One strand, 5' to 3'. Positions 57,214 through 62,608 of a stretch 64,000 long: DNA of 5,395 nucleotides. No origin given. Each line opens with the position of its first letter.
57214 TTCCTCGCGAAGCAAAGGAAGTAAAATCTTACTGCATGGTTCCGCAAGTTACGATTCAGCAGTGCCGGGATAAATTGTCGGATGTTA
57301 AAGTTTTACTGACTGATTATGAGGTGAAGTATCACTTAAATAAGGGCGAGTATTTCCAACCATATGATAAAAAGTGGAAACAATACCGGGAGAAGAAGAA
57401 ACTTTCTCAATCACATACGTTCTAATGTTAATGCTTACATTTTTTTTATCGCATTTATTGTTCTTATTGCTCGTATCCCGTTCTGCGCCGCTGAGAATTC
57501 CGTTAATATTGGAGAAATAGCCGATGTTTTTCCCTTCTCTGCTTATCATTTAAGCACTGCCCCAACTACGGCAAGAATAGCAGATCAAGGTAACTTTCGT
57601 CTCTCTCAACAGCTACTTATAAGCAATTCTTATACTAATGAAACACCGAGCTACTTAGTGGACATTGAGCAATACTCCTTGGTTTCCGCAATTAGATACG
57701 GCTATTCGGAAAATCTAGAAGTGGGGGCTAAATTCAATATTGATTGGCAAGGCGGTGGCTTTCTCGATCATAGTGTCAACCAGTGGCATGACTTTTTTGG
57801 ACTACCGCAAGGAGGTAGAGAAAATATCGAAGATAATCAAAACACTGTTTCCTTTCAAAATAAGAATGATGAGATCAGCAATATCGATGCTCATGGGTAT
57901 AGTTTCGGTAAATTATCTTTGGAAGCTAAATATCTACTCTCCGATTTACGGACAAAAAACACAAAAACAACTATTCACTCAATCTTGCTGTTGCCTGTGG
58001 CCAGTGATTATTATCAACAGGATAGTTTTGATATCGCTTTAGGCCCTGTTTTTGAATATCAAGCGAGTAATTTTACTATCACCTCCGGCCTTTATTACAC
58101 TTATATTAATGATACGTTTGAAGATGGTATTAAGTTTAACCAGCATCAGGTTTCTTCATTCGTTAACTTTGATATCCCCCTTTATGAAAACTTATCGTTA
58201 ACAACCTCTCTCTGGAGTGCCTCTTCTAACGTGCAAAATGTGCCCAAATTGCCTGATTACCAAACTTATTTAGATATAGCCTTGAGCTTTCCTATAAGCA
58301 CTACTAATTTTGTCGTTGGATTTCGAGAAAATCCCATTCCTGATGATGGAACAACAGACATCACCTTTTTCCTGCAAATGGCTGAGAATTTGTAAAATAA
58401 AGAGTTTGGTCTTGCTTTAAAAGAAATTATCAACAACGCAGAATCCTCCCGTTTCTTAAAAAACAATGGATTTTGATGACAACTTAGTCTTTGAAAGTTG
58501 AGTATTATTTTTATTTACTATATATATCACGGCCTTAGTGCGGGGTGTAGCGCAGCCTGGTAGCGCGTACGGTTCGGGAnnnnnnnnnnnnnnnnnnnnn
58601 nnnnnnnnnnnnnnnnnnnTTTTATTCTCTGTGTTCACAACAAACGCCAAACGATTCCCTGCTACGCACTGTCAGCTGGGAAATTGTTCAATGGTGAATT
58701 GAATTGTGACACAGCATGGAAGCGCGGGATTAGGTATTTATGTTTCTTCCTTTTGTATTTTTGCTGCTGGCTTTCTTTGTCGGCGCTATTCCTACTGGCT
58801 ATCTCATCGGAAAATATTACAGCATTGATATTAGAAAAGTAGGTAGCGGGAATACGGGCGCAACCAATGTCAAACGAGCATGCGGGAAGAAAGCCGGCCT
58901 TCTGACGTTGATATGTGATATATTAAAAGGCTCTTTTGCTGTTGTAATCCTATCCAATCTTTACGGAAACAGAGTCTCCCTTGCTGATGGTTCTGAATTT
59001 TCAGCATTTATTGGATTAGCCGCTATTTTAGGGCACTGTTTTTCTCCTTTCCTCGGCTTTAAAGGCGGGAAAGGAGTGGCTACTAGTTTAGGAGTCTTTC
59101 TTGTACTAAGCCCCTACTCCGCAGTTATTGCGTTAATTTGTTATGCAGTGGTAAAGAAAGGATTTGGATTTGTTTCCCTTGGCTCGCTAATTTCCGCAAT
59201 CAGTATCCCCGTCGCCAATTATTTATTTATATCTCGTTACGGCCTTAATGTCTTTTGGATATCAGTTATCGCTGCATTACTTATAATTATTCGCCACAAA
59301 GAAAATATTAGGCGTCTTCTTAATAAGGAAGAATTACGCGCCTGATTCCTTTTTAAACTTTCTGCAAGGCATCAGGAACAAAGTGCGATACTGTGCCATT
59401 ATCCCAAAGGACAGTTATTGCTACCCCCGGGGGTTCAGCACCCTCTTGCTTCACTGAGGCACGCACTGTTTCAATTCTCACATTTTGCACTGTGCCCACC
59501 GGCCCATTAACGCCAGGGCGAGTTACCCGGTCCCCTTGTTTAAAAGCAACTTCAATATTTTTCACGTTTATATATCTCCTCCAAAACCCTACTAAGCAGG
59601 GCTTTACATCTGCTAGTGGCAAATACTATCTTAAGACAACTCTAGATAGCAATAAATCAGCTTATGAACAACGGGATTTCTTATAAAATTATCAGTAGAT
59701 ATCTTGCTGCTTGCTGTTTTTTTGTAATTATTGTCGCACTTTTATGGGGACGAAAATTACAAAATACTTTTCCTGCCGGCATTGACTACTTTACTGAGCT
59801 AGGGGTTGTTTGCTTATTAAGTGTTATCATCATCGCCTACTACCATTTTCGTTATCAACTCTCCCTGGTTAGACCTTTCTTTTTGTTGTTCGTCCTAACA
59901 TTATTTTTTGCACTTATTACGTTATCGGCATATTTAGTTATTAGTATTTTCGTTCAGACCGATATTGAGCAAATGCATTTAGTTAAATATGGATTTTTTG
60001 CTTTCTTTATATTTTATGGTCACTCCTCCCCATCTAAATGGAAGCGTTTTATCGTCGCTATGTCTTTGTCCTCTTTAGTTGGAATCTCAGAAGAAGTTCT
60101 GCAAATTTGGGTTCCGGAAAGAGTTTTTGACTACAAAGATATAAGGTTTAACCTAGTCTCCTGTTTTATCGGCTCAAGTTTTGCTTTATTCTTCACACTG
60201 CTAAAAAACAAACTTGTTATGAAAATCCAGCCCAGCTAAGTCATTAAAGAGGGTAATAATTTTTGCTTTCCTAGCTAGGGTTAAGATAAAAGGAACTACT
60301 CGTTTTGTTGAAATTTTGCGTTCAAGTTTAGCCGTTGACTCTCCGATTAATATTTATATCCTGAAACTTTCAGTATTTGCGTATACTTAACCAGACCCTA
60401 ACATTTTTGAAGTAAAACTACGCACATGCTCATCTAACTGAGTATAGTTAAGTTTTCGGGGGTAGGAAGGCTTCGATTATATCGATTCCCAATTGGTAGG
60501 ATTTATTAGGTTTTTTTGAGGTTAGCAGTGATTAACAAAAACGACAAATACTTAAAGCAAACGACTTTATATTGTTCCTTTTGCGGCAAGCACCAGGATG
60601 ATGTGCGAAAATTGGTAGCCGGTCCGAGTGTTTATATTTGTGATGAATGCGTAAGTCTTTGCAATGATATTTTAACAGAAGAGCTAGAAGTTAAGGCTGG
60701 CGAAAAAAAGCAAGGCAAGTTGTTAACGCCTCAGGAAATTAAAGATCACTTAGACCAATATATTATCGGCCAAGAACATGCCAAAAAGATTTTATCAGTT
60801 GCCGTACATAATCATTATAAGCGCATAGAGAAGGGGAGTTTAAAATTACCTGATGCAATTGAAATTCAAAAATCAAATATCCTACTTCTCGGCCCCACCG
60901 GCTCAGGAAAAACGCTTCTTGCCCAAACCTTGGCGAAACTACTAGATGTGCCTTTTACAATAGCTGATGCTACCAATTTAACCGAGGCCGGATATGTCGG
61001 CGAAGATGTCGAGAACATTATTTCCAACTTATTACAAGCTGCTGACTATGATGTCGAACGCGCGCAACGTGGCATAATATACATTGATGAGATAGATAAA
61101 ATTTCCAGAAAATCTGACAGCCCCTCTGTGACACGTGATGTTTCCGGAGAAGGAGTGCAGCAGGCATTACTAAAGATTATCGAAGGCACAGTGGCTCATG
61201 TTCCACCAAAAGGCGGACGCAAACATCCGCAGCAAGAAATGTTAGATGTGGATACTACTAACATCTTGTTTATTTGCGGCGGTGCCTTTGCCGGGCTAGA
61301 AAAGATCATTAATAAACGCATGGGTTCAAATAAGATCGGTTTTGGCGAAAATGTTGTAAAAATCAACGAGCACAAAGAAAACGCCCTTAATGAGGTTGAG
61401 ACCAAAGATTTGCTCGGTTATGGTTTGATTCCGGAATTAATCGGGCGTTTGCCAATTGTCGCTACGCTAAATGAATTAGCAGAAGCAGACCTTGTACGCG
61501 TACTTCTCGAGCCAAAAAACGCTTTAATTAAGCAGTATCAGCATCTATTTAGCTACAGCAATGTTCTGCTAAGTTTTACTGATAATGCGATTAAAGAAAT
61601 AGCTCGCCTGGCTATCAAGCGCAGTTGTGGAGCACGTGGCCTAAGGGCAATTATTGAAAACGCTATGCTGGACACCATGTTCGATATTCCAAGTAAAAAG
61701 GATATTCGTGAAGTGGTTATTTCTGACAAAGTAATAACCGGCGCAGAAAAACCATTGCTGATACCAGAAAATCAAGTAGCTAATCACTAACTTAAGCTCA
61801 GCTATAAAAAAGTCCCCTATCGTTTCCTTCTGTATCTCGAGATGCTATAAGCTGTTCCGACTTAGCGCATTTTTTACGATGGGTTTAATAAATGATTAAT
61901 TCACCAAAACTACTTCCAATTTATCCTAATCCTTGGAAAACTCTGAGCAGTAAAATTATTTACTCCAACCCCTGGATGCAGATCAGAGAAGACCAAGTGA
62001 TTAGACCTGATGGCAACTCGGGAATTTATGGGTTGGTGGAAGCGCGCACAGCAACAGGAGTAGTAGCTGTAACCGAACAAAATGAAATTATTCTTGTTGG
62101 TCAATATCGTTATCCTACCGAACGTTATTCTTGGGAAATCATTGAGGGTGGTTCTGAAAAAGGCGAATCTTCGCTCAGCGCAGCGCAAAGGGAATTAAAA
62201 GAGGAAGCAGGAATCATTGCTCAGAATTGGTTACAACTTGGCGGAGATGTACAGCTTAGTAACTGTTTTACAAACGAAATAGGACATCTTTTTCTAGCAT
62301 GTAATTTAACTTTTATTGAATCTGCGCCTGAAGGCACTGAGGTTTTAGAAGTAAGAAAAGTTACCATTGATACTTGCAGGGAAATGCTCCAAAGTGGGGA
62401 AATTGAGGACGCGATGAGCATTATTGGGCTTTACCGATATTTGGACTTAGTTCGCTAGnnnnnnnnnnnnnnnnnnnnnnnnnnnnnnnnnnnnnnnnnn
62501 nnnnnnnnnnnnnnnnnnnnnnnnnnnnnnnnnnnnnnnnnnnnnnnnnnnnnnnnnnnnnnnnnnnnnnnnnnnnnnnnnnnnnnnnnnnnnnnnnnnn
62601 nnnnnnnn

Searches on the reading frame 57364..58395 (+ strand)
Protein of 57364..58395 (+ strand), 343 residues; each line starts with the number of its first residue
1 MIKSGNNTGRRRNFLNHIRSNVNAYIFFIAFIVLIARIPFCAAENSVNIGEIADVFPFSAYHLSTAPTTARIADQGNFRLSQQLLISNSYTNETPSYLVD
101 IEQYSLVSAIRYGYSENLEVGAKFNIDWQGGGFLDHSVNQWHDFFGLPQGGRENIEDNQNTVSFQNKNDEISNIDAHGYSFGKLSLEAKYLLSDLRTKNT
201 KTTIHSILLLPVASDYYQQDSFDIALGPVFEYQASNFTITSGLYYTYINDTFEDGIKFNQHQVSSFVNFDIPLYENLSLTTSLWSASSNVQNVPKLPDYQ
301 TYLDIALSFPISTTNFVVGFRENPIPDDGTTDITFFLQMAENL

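Call 18: search_protein_families(library=pfam, proteins=[window:57364-58395:+], max_evalue=0.00001)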
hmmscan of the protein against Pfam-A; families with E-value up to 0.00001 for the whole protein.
window:57364-58395:+ (343 aa): 1 family
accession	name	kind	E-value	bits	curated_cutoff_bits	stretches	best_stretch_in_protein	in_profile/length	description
PF11383.14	DUF3187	-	3.4e-26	92.6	24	1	46-339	22-316/320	Protein of unknown function (DUF3187)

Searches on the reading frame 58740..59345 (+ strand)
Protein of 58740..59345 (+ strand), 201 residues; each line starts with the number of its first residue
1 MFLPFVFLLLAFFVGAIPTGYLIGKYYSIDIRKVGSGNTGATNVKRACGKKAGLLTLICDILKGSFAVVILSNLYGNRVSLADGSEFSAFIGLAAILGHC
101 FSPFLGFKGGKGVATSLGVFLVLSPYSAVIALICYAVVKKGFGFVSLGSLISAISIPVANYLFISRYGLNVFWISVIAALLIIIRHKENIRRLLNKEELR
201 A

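Call 18: search_protein_families(library=pfam, proteins=[window:58740-59345:+], max_evalue=0.00001)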
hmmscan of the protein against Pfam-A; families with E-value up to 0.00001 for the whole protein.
window:58740-59345:+ (201 aa): 1 family
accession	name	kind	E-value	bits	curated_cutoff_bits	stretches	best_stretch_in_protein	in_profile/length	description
PF02660.20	G3P_acyltransf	-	8.4e-53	179.3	24.1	1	10-193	1-164/164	Glycerol-3-phosphate acyltransferase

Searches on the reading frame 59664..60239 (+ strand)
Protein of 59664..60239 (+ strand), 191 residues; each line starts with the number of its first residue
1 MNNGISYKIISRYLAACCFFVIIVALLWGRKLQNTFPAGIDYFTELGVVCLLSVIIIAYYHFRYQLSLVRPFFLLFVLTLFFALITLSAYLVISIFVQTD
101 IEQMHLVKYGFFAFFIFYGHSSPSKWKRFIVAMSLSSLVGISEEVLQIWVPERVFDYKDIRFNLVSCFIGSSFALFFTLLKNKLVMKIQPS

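Call 18: search_protein_families(library=pfam, proteins=[window:59664-60239:+], max_evalue=0.00001)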
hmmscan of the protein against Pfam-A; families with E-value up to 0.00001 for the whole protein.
window:59664-60239:+ (191 aa): 0 families

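Call 45: search_protein_families(library=pfam, proteins=[window:59664-60239:+], max_evalue=0.05)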
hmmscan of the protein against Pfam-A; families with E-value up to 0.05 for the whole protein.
window:59664-60239:+ (191 aa): 2 families
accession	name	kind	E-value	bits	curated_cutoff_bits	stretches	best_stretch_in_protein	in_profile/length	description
PF04892.17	VanZ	-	4.1e-05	24.6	30.1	1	103-177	59-125/126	VanZ like family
PF09843.14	DUF2070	-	0.025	13.4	30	1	16-187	20-181/561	Predicted membrane protein (DUF2070)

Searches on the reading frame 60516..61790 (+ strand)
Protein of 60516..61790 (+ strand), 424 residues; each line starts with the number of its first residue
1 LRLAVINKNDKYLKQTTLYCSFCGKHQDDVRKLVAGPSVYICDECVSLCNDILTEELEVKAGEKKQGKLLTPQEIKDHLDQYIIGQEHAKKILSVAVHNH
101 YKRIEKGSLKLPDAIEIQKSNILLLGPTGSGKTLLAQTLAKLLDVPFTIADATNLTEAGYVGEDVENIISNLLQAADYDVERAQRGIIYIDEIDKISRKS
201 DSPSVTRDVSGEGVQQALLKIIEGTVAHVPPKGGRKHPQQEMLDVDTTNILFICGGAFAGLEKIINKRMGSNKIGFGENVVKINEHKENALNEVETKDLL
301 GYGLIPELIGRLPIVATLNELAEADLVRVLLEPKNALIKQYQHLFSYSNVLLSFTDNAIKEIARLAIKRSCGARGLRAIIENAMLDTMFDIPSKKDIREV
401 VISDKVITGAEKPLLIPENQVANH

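Call 18: search_protein_families(library=pfam, proteins=[window:60516-61790:+], max_evalue=0.00001)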
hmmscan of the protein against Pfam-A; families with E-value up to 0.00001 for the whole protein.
window:60516-61790:+ (424 aa): 7 families
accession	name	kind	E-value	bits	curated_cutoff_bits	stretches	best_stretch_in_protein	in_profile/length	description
PF07724.20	AAA_2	-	8.4e-36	123.9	27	1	118-315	2-166/166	AAA domain (Cdc48 subfamily)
PF06689.19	zf-C4_ClpX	-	2.4e-19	69.4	27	1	19-55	2-39/39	ClpX C4-type zinc finger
PF00004.35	AAA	-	6.5e-16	59.4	21.2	1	122-227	1-97/131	ATPase family associated with various cellular activities (AAA)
PF10431.15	ClpB_D2-small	-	3.7e-10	40.1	21.9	1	336-399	13-75/81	C-terminal, D2-small domain, of ClpB protein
PF07728.20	AAA_5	-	1.1e-06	29.2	22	0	121-198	1-80/139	AAA domain (dynein-related subfamily)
PF01078.27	Mg_chelatase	-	1.2e-06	28.5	20.3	0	119-144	22-47/207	Magnesium chelatase, subunit ChlI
PF13401.12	AAA_22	-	5.8e-06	27.1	27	0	119-198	5-98/130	AAA domain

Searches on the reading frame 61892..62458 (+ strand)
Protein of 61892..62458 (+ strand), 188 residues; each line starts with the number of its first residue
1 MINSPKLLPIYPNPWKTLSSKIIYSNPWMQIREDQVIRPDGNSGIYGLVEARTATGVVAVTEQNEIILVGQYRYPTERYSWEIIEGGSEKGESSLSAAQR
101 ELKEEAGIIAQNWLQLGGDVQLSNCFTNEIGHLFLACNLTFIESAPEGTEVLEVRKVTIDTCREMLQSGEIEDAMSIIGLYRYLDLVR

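Call 18: search_protein_families(library=pfam, proteins=[window:61892-62458:+], max_evalue=0.00001)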
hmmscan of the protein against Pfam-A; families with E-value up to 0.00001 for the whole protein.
window:61892-62458:+ (188 aa): 1 family
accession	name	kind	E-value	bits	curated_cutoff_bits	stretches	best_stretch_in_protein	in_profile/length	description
PF00293.34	NUDIX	-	4.7e-14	53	21.1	1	52-162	3-118/134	NUDIX domain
